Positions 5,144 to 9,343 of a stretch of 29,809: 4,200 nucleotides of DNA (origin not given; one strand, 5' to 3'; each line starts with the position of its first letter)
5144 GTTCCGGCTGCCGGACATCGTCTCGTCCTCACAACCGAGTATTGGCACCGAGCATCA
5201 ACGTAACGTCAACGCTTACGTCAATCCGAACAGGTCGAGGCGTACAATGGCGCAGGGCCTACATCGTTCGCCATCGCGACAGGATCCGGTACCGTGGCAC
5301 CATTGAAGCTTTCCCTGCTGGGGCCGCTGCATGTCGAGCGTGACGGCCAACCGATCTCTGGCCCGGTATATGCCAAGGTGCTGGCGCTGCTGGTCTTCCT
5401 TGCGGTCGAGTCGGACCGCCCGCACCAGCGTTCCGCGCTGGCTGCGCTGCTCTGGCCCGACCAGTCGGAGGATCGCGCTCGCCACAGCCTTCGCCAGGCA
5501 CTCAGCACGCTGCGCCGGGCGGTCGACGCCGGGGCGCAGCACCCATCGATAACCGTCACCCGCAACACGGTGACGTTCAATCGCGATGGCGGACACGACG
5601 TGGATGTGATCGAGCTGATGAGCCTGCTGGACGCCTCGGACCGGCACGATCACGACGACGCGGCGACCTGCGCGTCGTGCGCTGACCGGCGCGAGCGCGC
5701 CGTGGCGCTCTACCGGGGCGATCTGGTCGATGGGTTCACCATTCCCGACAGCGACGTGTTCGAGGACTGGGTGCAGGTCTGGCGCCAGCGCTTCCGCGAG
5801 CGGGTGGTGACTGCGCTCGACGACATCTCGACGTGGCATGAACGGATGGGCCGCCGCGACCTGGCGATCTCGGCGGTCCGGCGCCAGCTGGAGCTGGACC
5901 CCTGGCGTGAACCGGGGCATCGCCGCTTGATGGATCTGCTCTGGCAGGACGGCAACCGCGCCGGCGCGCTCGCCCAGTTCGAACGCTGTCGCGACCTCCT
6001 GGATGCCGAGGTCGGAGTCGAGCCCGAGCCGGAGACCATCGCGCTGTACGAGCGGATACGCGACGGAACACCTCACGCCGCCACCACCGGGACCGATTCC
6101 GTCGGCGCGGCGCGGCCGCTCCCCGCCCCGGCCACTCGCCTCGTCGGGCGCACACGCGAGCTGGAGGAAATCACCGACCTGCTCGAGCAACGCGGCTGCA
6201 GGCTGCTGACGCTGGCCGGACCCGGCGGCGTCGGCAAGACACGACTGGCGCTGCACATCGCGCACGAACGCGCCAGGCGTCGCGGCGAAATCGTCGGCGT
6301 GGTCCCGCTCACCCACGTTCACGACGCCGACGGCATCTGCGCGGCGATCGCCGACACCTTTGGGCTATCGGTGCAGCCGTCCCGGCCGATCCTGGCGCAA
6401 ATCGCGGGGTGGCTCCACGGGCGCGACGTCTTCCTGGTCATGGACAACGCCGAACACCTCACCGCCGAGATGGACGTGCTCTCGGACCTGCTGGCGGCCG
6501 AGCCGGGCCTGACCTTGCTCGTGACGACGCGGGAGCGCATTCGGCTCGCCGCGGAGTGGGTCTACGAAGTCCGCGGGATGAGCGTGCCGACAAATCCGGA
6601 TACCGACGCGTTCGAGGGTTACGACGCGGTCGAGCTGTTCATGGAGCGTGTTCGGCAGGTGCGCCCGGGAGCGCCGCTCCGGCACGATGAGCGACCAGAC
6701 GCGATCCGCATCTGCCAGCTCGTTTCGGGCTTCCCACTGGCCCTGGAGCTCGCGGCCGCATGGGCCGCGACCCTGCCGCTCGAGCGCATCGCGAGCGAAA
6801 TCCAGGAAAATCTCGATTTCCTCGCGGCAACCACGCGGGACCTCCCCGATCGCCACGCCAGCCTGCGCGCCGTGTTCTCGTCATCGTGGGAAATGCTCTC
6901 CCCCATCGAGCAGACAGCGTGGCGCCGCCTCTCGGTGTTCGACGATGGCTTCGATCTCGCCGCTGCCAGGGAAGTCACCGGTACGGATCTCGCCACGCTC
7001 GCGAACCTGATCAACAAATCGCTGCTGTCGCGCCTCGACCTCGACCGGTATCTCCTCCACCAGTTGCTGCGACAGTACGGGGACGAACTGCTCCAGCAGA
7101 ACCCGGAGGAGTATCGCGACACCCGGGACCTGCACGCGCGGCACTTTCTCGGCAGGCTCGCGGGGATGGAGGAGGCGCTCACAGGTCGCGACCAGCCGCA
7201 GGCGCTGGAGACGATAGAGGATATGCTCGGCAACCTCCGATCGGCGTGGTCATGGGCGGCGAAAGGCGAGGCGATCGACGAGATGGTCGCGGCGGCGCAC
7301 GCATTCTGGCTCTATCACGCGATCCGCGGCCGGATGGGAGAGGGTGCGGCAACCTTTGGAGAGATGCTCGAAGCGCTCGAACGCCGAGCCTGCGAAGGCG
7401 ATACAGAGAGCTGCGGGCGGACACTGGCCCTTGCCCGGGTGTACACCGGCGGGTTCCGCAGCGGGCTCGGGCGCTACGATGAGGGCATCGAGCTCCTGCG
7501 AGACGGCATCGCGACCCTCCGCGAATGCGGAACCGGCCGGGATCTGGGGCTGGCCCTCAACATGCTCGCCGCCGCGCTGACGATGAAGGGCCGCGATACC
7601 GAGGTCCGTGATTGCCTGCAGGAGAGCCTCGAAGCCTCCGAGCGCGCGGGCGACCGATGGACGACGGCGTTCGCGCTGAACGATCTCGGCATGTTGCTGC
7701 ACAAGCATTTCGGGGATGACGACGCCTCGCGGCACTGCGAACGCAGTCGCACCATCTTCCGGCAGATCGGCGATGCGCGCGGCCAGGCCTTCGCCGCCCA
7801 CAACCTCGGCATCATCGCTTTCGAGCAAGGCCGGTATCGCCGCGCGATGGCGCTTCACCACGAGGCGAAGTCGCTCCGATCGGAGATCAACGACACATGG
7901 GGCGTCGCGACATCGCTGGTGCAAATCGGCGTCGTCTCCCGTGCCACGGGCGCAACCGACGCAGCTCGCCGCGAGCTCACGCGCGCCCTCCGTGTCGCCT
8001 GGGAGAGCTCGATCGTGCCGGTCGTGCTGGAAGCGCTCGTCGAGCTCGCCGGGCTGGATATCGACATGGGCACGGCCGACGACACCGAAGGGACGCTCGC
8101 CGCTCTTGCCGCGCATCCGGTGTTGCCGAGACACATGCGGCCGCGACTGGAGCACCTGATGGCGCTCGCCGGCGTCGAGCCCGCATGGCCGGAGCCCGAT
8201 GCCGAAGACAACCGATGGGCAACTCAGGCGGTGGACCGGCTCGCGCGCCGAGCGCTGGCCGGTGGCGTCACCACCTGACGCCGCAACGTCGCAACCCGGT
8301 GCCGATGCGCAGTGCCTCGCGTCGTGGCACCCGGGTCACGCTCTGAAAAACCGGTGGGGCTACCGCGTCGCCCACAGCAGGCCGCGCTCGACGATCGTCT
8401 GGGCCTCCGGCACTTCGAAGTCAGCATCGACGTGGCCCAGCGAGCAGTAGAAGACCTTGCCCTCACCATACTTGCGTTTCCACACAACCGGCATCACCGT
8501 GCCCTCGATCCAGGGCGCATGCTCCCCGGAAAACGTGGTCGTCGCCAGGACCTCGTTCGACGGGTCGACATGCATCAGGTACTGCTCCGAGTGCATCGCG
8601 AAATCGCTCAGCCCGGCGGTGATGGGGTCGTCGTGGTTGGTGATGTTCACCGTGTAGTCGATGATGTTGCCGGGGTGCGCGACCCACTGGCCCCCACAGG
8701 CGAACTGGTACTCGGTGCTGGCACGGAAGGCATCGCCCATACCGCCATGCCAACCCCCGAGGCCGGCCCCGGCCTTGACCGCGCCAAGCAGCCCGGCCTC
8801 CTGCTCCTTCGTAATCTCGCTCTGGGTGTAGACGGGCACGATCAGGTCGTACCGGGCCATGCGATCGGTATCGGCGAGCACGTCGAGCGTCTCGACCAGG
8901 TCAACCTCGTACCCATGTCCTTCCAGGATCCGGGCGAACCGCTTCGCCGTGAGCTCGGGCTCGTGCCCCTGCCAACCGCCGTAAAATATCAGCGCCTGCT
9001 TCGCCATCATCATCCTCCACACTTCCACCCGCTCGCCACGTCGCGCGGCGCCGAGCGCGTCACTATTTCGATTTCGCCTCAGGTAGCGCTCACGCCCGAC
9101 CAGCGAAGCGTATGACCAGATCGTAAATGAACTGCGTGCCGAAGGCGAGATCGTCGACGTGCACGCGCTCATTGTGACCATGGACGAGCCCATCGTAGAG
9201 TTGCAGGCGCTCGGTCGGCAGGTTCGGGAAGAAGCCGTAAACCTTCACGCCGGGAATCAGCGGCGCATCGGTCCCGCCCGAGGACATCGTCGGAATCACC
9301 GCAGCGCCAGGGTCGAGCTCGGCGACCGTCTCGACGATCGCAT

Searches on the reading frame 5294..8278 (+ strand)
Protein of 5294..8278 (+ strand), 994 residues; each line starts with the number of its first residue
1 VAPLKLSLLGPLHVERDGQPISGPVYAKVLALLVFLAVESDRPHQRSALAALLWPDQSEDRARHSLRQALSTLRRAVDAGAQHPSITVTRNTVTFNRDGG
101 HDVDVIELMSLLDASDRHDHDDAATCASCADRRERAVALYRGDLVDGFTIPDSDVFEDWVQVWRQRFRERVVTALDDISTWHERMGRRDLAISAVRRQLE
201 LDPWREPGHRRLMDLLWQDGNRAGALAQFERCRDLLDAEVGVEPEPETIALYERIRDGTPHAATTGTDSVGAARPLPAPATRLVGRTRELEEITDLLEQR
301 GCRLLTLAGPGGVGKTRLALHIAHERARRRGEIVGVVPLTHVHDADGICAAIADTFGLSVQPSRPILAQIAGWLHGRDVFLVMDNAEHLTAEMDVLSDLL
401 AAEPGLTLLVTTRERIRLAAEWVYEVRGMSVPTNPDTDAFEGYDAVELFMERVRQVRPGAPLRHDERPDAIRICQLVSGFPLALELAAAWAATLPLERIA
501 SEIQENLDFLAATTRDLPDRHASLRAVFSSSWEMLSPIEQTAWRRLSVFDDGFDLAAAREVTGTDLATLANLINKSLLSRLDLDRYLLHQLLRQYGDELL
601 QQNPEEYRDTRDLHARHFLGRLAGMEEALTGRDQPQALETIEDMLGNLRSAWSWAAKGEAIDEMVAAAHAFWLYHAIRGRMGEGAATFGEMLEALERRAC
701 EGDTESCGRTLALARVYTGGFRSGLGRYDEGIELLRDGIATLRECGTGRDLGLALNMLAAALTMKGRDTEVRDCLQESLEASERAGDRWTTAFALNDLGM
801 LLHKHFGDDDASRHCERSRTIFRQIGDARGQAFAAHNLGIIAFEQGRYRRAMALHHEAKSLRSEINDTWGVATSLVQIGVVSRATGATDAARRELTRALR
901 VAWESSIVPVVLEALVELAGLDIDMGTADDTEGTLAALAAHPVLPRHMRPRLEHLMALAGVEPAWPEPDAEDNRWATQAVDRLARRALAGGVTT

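Call 8: search_protein_families(library=pfam, proteins=[window:5294-8278:+], max_evalue=0.01)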
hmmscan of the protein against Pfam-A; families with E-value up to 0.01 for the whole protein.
window:5294-8278:+ (994 aa): 17 families
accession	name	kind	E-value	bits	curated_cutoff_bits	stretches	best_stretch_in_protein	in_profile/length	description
PF03704.23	BTAD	-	1.7e-22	80.8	22.1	1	125-256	21-146/146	Bacterial transcriptional activator domain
PF13424.12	TPR_12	-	1.3e-16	60.9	30.1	3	791-858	2-71/77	Tetratricopeptide repeat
PF13374.12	TPR_10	-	6.7e-10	39.1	27.5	1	834-862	4-32/42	Tetratricopeptide repeat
PF13401.12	AAA_22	-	8.3e-10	39.5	27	1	300-399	2-104/130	AAA domain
PF07719.23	TPR_2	-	1e-07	31.9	27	0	832-853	1-22/34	Tetratricopeptide repeat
PF00931.28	NB-ARC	-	1.2e-07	31.7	23.5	1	289-532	4-246/248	NB-ARC domain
PF13191.12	AAA_16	-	1.2e-06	29.6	32.6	1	282-336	1-63/167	AAA ATPase domain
PF05729.18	NACHT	-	9e-05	22.8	26.7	1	304-430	2-152/167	NACHT domain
PF00486.34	Trans_reg_C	-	0.00013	22.4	26.2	1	28-89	9-70/77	Transcriptional regulatory protein, C terminal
PF20720.3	nSTAND3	-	0.0012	19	27.2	1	287-344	4-56/155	Novel STAND NTPase 3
PF25199.1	nSTAND_NTPase5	-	0.0017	18.6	34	0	291-415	30-135/145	Novel STAND NTPase 5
PF01637.24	ATPase_2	-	0.0029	17.9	33.2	1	284-334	2-52/225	ATPase domain predominantly from Archaea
PF13481.12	AAA_25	-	0.0034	17.5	27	1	303-402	34-140/195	AAA domain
PF13181.12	TPR_8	-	0.0044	17.5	25.7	0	183-203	12-32/34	Tetratricopeptide repeat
PF13176.12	TPR_7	-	0.0056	17.1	27.9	0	178-206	5-33/36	Tetratricopeptide repeat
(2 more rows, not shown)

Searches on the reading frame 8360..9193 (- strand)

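Call 8: search_protein_families(library=pfam, proteins=[window:8360-9193:-], max_evalue=0.01)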
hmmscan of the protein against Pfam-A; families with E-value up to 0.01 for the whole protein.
window:8360-9193:- (277 aa): 1 family
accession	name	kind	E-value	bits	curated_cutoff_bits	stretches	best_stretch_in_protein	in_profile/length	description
PF06283.17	ThuA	-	6e-47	161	33.4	1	67-275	2-209/209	Trehalose utilisation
